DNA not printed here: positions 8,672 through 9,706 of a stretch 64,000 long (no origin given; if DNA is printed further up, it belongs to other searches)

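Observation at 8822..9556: Three-member family of unknown ~220-aa proteins with evidence of recent gene conversion (copy 1)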

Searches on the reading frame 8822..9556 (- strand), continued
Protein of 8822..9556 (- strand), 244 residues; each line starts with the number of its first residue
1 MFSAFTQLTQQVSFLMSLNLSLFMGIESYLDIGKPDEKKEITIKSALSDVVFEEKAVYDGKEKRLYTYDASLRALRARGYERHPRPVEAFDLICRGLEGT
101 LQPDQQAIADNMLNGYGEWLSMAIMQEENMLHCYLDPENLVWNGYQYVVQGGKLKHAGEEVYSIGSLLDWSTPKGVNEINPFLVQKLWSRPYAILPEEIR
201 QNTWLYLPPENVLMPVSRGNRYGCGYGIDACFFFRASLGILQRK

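Call 48: search_solved_structures(query=A3, max_evalue=10)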
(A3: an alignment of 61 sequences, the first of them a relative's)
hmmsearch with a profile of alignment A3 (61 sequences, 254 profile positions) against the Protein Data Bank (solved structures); distinct sequences matched with E-value up to 10: 11.
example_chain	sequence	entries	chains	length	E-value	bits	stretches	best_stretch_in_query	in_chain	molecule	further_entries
7q3y_A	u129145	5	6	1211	0.28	13.8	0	144-191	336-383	Angiotensin-converting enzyme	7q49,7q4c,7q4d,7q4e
9clx_A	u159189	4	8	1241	0.31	13.6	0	144-191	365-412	Angiotensin-converting enzyme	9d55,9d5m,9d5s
9h90_I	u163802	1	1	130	0.64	12.6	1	36-76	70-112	30S ribosomal protein S9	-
6q97_n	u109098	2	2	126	0.69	12.5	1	31-76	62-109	30S ribosomal protein S9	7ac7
4v4v_AI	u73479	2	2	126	0.69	12.5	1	31-76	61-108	30S ribosomal subunit protein S9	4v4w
23wi_i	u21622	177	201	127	0.7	12.5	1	31-76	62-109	Small ribosomal subunit protein uS9 | 30S RIBOSOMAL PROTEIN S9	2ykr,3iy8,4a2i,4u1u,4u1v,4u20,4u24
4v6y_AI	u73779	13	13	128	0.71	12.5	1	31-76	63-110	30S ribosomal protein S9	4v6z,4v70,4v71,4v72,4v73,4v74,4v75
10fz_I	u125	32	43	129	0.72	12.4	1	31-76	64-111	Small ribosomal subunit protein uS9 | 30S ribosomal protein S9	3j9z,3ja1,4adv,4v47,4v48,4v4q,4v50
11bq_I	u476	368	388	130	0.72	12.4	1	31-76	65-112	Small ribosomal subunit protein uS9 | 30S ribosomal protein S9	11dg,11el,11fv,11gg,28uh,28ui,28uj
7qg8_8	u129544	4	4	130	0.73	12.4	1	31-76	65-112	30S ribosomal protein S9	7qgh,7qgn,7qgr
7jh0_A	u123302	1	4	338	2.3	10.8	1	119-162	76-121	Glyceraldehyde-3-phosphate dehydrogenase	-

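Call 52: find_encoding_contigs(protein=P0021, flank=10000, max_places=3)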
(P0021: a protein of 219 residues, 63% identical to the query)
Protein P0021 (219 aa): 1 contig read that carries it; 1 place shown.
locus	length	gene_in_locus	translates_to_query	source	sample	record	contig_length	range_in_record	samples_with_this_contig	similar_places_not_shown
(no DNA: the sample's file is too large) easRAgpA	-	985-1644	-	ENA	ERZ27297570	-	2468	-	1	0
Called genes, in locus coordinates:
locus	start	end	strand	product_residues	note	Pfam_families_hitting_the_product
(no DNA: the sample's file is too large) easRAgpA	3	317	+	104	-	?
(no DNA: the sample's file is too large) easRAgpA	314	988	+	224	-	-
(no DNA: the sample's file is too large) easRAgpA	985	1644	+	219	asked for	-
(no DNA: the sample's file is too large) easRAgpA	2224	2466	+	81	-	?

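Call 53: find_encoding_contigs(protein=P0009, flank=10000, max_places=3)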
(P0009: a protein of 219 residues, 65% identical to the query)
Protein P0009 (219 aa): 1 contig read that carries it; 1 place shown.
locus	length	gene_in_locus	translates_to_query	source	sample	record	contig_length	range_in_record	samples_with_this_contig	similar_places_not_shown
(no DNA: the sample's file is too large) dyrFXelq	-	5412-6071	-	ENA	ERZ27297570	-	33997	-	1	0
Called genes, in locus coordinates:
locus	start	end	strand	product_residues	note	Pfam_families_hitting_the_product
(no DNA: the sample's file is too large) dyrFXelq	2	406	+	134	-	?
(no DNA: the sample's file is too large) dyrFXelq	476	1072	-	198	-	PF00318:Ribosomal_S2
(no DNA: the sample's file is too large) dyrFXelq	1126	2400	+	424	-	PF01839:FG-GAP (faint), PF13517:FG-GAP_3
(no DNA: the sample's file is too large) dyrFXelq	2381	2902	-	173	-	PF02834:LigT_PEase, PF13563:2_5_RNA_ligase2, PF02834:LigT_PEase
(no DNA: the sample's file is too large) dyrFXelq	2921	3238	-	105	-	PF01938:TRAM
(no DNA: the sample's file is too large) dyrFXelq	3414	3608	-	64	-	-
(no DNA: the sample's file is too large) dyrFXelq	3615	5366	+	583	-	PF04068:Fer4_RLI (weak), PF00037:Fer4 (weak), PF13476:AAA_23 (faint), PF00005:ABC_tran, PF13175:AAA_15 (faint), PF13304:AAA_21 (faint), PF02463:SMC_N (weak), PF00005:ABC_tran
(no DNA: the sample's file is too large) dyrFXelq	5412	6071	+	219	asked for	-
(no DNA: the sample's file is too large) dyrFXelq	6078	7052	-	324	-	-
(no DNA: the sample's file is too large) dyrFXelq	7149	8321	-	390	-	-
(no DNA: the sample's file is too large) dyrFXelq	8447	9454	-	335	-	-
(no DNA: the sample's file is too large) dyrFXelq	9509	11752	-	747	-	-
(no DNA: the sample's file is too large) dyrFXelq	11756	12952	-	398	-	-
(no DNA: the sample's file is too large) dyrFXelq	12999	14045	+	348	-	PF26356:Pelota_N, PF03464:eRF1_2, PF03465:eRF1_3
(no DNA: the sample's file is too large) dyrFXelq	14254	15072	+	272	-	PF01978:TrmB, PF11495:TrmB_EBD_N (weak)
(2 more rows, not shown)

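Call 60: find_related_loci(query=A4, collection=metagenome_contigs, flank=10000)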
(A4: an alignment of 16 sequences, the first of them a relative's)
Query A4 (221 aa) in metagenome_contigs; peptide patterns used: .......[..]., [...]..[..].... (x = any residue, [..] = any of these).
600 stretches matched a pattern (row limit reached: there are more); 1 encode a relative of the query (tblastn E <= 1e-3); 1 distinct loci.
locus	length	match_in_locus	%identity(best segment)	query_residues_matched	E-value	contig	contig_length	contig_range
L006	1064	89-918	39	13-219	4e-43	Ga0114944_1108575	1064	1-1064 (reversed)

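Call 61: find_related_loci(query=A4, collection=viral_contigs, flank=10000)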
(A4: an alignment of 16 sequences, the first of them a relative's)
Query A4 (221 aa) in viral_contigs; peptide patterns used: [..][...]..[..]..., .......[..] (x = any residue, [..] = any of these).
78 stretches matched a pattern, but none encodes a relative of the query by tblastn (E <= 1e-3).

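Call 67: find_encoding_contigs(protein=P0059, flank=10000, max_places=3)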
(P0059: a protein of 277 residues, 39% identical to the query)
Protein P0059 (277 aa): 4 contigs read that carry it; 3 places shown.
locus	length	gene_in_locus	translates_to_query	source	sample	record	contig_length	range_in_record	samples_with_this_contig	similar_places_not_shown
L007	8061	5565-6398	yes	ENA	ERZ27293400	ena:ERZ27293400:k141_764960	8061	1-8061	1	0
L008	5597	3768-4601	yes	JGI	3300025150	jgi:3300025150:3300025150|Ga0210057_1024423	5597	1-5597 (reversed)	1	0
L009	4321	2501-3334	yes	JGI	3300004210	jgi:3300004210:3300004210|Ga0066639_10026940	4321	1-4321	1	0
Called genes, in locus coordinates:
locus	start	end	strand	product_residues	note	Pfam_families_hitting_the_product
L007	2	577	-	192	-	?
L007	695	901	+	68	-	-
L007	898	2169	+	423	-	PF07728:AAA_5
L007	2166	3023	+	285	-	-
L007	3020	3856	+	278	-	-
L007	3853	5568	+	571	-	-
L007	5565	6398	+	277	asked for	-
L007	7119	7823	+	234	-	PF00078:RVT_1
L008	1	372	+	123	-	?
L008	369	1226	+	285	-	-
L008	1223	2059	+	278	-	-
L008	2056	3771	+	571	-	-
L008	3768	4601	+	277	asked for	-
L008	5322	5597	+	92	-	?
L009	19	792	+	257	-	-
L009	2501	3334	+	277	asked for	-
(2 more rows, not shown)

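Call 68: find_encoding_contigs(protein=P0041, flank=10000, max_places=3)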
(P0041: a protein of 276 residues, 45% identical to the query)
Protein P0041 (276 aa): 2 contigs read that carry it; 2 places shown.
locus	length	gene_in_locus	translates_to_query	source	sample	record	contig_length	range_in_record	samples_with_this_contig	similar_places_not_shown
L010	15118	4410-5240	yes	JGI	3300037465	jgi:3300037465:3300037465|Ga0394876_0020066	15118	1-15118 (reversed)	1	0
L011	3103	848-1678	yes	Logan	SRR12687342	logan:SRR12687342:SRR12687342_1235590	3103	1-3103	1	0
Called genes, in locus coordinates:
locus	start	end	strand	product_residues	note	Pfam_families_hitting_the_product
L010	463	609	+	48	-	-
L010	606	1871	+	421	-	PF20030:bpMoxR, PF07728:AAA_5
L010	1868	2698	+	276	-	-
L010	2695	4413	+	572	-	-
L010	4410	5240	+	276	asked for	-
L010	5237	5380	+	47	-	-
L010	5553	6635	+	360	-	PF00078:RVT_1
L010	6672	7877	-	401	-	PF13546:DDE_5, PF01609:DDE_Tnp_1 (weak)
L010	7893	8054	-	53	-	PF09853:DUF2080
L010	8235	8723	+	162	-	-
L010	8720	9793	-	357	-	PF00270:DEAD (faint), PF13191:AAA_16, PF00931:NB-ARC, PF24883:NPHP3_N (faint), PF00004:AAA (weak), PF05729:NACHT (weak), PF13401:AAA_22, PF22703:Cdc6_lid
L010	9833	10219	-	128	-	PF00072:Response_reg (weak)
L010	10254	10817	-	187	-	-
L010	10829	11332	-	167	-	-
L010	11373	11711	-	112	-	-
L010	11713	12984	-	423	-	PF02403:Seryl_tRNA_N, PF00587:tRNA-synt_2b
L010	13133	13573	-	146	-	PF24585:YunG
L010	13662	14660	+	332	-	PF00702:Hydrolase (faint)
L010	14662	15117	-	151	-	?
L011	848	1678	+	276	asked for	-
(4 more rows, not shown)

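Call 69: find_encoding_contigs(protein=P0052, flank=10000, max_places=3)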
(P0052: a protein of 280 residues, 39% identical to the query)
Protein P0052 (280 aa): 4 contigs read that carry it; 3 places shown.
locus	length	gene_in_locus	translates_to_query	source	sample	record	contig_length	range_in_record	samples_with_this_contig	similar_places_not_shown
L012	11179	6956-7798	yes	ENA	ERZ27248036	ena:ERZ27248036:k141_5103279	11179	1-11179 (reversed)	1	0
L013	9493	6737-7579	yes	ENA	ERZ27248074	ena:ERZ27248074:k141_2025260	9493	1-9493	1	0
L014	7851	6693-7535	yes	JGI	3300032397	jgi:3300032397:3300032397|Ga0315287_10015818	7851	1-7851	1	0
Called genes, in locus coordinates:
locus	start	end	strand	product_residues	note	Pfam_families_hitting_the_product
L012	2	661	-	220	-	?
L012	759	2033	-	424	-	PF13173:AAA_14, PF13635:DUF4143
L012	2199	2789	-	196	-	PF01909:NTP_transf_2, PF18765:Polbeta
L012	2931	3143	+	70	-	-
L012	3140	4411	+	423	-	PF07728:AAA_5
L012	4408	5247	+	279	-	-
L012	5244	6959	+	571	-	-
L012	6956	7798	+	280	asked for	-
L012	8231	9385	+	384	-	PF00078:RVT_1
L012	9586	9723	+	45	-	-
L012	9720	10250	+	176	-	-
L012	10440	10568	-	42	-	-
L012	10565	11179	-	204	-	?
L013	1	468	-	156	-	?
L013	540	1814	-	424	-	PF13173:AAA_14, PF13635:DUF4143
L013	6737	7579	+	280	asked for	-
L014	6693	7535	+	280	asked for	-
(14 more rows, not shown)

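Call 72: search_protein_families(library=pfam, proteins=[L012:8231-9385:+, L012:2931-3143:+, L012:3140-4411:+, L012:4408-5247:+, L012:5244-6959:+, L010:5553-6635:+, L010:606-1871:+, L012:9720-10250:+], max_evalue=0.01)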
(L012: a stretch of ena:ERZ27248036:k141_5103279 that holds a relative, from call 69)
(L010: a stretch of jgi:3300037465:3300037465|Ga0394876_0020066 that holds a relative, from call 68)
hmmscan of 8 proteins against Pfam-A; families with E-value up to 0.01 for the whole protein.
L012:8231-9385:+ (384 aa): 1 family
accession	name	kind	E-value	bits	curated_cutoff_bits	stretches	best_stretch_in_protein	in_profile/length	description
PF00078.32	RVT_1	-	1.4e-25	90.7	29.6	1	71-285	8-205/205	Reverse transcriptase (RNA-dependent DNA polymerase)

L012:2931-3143:+ (70 aa): 0 families

L012:3140-4411:+ (423 aa): 5 families
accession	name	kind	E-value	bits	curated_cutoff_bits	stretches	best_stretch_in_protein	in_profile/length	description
PF07728.20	AAA_5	-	6.7e-08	33.1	22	1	44-180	1-138/139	AAA domain (dynein-related subfamily)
PF07726.17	AAA_3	-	3.8e-05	24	27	1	45-181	2-129/131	ATPase family associated with various cellular activities (AAA)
PF20030.5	bpMoxR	-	0.00026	20.5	27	1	31-147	20-132/205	MoxR domain in the MoxR-vWA-beta-propeller ternary systems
PF13191.12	AAA_16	-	0.0052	17.7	32.6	0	33-79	14-61/167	AAA ATPase domain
PF13173.12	AAA_14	-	0.0096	16.4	27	0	43-128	3-78/129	AAA domain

L012:4408-5247:+ (279 aa): 0 families

L012:5244-6959:+ (571 aa): 0 families

L010:5553-6635:+ (360 aa): 1 family
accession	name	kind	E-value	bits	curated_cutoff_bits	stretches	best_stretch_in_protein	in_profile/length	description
PF00078.32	RVT_1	-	2.1e-22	80.3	29.6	1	70-285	7-205/205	Reverse transcriptase (RNA-dependent DNA polymerase)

L010:606-1871:+ (421 aa): 6 families
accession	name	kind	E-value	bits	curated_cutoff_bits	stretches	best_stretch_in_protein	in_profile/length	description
PF07728.20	AAA_5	-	4.6e-09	36.9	22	1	44-142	1-96/139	AAA domain (dynein-related subfamily)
PF20030.5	bpMoxR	-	2.5e-08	33.7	27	1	31-139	20-124/205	MoxR domain in the MoxR-vWA-beta-propeller ternary systems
PF07726.17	AAA_3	-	0.00015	22.1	27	1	114-181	64-129/131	ATPase family associated with various cellular activities (AAA)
PF13191.12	AAA_16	-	0.0013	19.7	32.6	1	33-81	14-63/167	AAA ATPase domain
PF00158.32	Sigma54_activat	-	0.003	17.7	20.2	1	31-137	11-118/168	Sigma-54 interaction domain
PF13173.12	AAA_14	-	0.0065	16.9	27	0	45-128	5-78/129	AAA domain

L012:9720-10250:+ (176 aa): 0 families

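Call 79: find_encoding_contigs(protein=P0002, flank=10000, max_places=4)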
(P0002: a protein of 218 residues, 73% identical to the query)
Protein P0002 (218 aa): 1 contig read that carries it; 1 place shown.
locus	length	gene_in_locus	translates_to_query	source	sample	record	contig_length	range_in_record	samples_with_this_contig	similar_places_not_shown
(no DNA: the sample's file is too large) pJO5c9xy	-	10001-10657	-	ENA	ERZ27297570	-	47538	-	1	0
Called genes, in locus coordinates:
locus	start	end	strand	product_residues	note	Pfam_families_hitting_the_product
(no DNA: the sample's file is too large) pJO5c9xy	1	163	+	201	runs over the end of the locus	PF02163:Peptidase_M50 (weak)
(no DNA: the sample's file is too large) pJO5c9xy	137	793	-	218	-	PF01351:RNase_HII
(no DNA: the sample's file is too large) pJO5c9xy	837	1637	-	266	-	PF01015:Ribosomal_S3Ae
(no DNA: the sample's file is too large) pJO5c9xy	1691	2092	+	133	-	-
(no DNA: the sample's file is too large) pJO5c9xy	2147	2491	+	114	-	-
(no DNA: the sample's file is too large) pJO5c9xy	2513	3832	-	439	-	PF13174:TPR_6 (faint), PF13424:TPR_12 (faint), PF13432:TPR_16 (faint), PF14559:TPR_19 (faint), PF00515:TPR_1 (faint), PF07719:TPR_2 (faint), PF13181:TPR_8 (faint)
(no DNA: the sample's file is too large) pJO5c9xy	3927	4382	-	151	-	-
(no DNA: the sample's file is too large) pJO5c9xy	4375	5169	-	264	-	PF07136:DUF1385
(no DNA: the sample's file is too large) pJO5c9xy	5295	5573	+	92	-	-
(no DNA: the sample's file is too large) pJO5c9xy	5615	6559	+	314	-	PF17125:Methyltr_RsmF_N, PF01189:Methyltr_RsmB-F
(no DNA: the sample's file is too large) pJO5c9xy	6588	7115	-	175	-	PF01965:DJ-1_PfpI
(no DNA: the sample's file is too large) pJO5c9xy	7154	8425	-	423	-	PF13328:HD_4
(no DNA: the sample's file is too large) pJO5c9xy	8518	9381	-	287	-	PF00557:Peptidase_M24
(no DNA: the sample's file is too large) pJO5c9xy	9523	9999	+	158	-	-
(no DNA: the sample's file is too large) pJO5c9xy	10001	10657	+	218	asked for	-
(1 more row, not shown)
